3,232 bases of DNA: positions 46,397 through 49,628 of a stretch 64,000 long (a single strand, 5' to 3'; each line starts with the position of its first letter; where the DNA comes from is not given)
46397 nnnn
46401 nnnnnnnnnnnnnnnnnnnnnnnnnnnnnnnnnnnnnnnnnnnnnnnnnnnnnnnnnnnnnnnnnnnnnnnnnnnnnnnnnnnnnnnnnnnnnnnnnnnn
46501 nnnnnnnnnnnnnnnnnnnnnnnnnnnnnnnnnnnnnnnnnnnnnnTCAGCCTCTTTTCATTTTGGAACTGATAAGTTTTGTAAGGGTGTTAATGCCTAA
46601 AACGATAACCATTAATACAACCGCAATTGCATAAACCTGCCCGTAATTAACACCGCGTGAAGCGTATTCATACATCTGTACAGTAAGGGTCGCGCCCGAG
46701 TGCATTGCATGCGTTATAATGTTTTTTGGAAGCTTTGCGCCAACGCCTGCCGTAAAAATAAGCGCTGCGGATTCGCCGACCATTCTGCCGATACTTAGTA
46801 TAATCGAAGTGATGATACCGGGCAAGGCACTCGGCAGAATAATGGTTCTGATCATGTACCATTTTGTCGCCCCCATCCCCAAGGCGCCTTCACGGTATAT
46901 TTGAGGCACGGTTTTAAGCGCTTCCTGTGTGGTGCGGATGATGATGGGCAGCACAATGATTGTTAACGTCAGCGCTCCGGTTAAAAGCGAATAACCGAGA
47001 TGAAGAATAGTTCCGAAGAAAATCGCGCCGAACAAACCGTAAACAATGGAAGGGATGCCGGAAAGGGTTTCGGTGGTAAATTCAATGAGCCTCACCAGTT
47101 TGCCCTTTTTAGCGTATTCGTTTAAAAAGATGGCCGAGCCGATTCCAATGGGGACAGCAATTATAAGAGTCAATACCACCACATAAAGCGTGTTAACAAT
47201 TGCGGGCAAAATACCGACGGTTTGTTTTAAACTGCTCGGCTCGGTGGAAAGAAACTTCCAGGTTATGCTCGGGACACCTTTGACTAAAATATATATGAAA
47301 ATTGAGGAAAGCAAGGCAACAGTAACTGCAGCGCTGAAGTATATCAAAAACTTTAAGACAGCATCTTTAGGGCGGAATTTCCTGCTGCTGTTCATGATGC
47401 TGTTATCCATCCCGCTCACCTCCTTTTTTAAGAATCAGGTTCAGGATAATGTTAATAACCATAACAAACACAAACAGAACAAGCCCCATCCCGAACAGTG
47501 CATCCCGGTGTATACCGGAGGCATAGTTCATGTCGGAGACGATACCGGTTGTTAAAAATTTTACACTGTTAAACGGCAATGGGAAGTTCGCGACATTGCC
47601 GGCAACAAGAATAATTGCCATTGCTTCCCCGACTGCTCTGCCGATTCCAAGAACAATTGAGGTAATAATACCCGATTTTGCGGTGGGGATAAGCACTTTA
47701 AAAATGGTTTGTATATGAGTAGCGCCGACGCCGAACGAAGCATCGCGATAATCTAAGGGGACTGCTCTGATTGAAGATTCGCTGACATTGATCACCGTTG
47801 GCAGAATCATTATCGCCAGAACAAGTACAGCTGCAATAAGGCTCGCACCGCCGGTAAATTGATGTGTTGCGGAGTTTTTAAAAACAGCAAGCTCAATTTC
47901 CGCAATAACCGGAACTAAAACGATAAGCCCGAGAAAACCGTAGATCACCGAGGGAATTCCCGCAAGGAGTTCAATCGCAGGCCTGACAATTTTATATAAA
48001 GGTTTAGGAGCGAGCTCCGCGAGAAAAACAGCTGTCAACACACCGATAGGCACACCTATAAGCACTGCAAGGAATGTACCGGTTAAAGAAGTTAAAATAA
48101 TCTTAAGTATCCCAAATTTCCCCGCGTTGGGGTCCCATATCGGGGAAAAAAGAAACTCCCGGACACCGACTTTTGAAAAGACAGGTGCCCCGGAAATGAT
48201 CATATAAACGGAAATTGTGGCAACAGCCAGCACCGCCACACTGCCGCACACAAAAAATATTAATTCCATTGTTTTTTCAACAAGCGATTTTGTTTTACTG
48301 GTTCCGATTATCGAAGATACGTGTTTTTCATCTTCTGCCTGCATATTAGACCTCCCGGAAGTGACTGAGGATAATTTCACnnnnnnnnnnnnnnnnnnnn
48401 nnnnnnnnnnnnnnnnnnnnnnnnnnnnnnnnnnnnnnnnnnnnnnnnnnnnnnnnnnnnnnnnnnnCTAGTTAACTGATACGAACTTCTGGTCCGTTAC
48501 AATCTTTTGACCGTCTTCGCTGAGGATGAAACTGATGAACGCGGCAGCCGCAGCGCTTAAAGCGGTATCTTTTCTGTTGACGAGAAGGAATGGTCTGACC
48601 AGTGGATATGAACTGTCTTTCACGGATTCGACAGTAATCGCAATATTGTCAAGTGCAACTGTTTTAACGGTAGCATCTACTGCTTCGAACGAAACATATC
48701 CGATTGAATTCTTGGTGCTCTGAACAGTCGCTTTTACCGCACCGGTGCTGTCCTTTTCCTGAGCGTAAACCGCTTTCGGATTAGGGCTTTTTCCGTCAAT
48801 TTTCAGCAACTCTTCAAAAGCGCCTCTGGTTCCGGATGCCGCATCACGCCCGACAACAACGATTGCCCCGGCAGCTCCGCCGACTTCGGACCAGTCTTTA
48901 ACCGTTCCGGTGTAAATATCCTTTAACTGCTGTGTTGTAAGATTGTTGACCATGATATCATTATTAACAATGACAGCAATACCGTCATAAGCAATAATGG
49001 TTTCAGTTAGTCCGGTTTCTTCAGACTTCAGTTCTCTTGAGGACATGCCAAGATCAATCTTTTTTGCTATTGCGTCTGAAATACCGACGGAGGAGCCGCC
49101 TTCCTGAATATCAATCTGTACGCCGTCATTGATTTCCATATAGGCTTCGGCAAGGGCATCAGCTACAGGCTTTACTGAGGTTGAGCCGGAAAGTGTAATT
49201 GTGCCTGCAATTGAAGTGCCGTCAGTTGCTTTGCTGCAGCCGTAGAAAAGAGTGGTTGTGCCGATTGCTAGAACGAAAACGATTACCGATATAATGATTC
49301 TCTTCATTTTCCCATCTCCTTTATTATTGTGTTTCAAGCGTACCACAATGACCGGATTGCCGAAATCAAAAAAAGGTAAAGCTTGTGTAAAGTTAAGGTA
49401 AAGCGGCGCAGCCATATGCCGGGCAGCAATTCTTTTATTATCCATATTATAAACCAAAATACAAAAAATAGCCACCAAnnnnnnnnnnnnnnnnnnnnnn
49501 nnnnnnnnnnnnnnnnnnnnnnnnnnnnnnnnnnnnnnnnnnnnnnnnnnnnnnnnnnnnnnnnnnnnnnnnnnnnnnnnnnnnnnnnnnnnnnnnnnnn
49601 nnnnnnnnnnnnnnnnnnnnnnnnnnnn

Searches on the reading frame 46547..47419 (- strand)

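Call 43: search_protein_families(library=pfam, proteins=[window:46547-47419:-], max_evalue=0.00001)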
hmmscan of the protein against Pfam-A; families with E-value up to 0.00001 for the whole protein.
window:46547-47419:- (290 aa): 1 family
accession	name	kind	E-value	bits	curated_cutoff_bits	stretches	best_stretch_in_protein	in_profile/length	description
PF00528.27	BPD_transp_1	-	5.1e-23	82.2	26.4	1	89-288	2-183/184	Binding-protein-dependent transport system inner membrane component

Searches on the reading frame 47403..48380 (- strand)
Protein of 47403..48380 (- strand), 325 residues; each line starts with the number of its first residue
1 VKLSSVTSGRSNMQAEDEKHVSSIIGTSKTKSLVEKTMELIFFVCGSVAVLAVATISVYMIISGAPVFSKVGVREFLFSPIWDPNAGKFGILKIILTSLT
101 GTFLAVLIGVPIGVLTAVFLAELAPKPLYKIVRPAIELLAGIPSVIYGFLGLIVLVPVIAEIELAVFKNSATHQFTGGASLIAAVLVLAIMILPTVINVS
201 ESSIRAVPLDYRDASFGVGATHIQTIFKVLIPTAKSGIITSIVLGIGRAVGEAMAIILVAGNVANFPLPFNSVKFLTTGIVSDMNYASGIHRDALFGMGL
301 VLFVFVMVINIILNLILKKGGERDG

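Call 43: search_protein_families(library=pfam, proteins=[window:47403-48380:-], max_evalue=0.00001)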
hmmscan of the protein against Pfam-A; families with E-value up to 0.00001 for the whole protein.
window:47403-48380:- (325 aa): 1 family
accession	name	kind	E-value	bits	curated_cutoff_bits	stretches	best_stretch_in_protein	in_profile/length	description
PF00528.27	BPD_transp_1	-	1.1e-16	61.5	26.4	1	110-317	2-175/184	Binding-protein-dependent transport system inner membrane component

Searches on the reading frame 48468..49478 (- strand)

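Call 43: search_protein_families(library=pfam, proteins=[window:48468-49478:-], max_evalue=0.00001)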
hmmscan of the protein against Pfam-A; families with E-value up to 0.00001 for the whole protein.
window:48468-49478:- (336 aa): 3 families
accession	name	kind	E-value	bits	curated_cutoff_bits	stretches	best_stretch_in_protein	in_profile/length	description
PF12849.12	PBP_like_2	-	2.2e-41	142.8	27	1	87-321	5-266/267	PBP superfamily domain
PF12727.12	PBP_like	-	1.5e-14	54.1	27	1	111-283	2-168/193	PBP superfamily domain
PF13531.11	SBP_bac_11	-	2.5e-07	31.1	25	1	94-330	1-224/227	Bacterial extracellular solute-binding protein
